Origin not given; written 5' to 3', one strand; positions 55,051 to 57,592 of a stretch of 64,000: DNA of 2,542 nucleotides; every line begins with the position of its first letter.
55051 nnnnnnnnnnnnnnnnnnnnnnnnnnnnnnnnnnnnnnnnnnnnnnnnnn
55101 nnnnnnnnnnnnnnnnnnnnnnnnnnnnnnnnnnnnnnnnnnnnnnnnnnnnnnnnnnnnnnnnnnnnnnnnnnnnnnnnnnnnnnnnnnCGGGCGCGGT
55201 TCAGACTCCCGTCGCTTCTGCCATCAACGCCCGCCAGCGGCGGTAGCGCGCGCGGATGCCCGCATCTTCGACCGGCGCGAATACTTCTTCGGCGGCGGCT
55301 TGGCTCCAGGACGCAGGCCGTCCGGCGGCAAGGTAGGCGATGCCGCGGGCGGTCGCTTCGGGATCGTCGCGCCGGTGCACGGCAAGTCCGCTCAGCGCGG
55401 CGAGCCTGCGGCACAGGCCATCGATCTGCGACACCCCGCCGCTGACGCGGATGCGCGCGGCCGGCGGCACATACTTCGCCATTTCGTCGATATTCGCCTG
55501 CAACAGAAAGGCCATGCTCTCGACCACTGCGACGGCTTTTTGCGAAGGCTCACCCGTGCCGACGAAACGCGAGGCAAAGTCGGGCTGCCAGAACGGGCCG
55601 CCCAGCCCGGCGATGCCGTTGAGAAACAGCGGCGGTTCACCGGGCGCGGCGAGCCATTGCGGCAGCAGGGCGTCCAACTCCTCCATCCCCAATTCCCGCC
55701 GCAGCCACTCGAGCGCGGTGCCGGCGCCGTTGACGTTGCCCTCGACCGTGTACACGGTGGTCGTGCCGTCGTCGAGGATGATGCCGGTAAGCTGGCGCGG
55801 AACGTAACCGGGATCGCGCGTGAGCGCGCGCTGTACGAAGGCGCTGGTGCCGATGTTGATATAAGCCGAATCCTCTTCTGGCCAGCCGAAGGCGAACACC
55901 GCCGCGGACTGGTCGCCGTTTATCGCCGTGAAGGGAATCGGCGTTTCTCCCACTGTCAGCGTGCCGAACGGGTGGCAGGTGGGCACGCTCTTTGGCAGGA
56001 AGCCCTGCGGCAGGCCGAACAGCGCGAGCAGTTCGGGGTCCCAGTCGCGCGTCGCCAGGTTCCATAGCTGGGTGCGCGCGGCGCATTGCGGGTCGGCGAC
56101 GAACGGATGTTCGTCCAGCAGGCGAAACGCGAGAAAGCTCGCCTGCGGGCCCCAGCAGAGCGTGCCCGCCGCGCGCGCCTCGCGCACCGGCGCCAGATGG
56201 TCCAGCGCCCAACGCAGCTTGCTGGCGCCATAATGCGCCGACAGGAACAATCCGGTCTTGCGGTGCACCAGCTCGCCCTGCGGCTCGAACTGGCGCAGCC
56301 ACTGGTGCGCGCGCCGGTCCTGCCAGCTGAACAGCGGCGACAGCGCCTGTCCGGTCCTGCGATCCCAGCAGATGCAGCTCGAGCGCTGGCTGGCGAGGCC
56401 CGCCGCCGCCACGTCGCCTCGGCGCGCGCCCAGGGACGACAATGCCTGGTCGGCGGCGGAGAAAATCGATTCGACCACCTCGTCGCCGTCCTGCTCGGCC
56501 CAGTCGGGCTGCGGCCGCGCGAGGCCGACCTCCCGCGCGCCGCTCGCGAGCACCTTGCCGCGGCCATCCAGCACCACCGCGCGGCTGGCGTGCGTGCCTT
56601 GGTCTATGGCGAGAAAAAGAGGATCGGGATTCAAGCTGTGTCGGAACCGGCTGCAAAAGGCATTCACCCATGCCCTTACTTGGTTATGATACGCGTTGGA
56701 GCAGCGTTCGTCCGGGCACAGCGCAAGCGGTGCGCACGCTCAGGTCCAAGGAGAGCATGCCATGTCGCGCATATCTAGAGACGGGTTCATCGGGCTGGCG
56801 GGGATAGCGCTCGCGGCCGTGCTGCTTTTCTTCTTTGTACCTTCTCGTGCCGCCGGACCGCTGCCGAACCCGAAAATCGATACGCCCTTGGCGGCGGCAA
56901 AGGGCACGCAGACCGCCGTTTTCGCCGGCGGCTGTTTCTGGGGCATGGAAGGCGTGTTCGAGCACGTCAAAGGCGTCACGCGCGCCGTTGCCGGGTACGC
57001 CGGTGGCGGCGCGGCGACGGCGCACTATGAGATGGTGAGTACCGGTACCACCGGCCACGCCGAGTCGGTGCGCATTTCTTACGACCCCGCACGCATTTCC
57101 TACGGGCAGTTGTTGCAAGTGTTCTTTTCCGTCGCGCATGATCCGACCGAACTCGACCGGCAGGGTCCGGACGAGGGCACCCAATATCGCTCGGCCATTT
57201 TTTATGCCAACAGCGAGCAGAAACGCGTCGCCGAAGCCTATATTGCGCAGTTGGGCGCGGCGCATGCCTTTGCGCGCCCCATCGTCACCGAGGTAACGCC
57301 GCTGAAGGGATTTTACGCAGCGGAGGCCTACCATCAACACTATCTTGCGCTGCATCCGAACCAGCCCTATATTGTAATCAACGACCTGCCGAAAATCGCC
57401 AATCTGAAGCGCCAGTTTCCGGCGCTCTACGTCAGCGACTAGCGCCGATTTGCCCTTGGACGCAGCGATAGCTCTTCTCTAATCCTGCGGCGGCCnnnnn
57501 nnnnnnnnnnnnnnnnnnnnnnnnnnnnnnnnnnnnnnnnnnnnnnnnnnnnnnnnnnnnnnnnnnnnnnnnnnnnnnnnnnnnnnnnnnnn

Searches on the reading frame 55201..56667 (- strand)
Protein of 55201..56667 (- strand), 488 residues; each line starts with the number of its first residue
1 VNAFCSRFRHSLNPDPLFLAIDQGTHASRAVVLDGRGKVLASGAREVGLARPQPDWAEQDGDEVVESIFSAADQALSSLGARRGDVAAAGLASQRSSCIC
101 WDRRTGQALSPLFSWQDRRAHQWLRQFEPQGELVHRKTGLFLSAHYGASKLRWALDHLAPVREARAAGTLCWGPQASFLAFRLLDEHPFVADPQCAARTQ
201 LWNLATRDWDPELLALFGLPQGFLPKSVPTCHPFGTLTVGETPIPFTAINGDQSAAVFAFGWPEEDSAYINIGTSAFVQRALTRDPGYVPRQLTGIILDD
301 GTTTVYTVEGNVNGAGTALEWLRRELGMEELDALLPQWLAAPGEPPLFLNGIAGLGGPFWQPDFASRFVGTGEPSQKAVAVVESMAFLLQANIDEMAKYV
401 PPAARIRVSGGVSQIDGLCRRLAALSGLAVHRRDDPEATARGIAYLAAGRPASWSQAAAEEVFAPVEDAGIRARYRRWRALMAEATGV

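Call 45: search_protein_families(library=pfam, proteins=[window:55201-56667:-], max_evalue=0.0001)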
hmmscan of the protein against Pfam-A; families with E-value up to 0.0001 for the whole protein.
window:55201-56667:- (488 aa): 2 families
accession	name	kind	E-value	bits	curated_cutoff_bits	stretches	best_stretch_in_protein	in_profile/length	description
PF00370.27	FGGY_N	-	2e-42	145.9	28.8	1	18-258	2-244/245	FGGY family of carbohydrate kinases, N-terminal domain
PF02782.22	FGGY_C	-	1.6e-20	74.2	27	1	268-448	1-195/198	FGGY family of carbohydrate kinases, C-terminal domain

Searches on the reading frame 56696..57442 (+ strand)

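Call 45: search_protein_families(library=pfam, proteins=[window:56696-57442:+], max_evalue=0.0001)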
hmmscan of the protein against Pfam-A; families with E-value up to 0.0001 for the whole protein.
window:56696-57442:+ (248 aa): 1 family
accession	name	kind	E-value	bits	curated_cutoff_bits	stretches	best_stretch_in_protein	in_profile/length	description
PF01625.27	PMSR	-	2.2e-59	200.5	23.7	1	73-225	1-151/153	Peptide methionine sulfoxide reductase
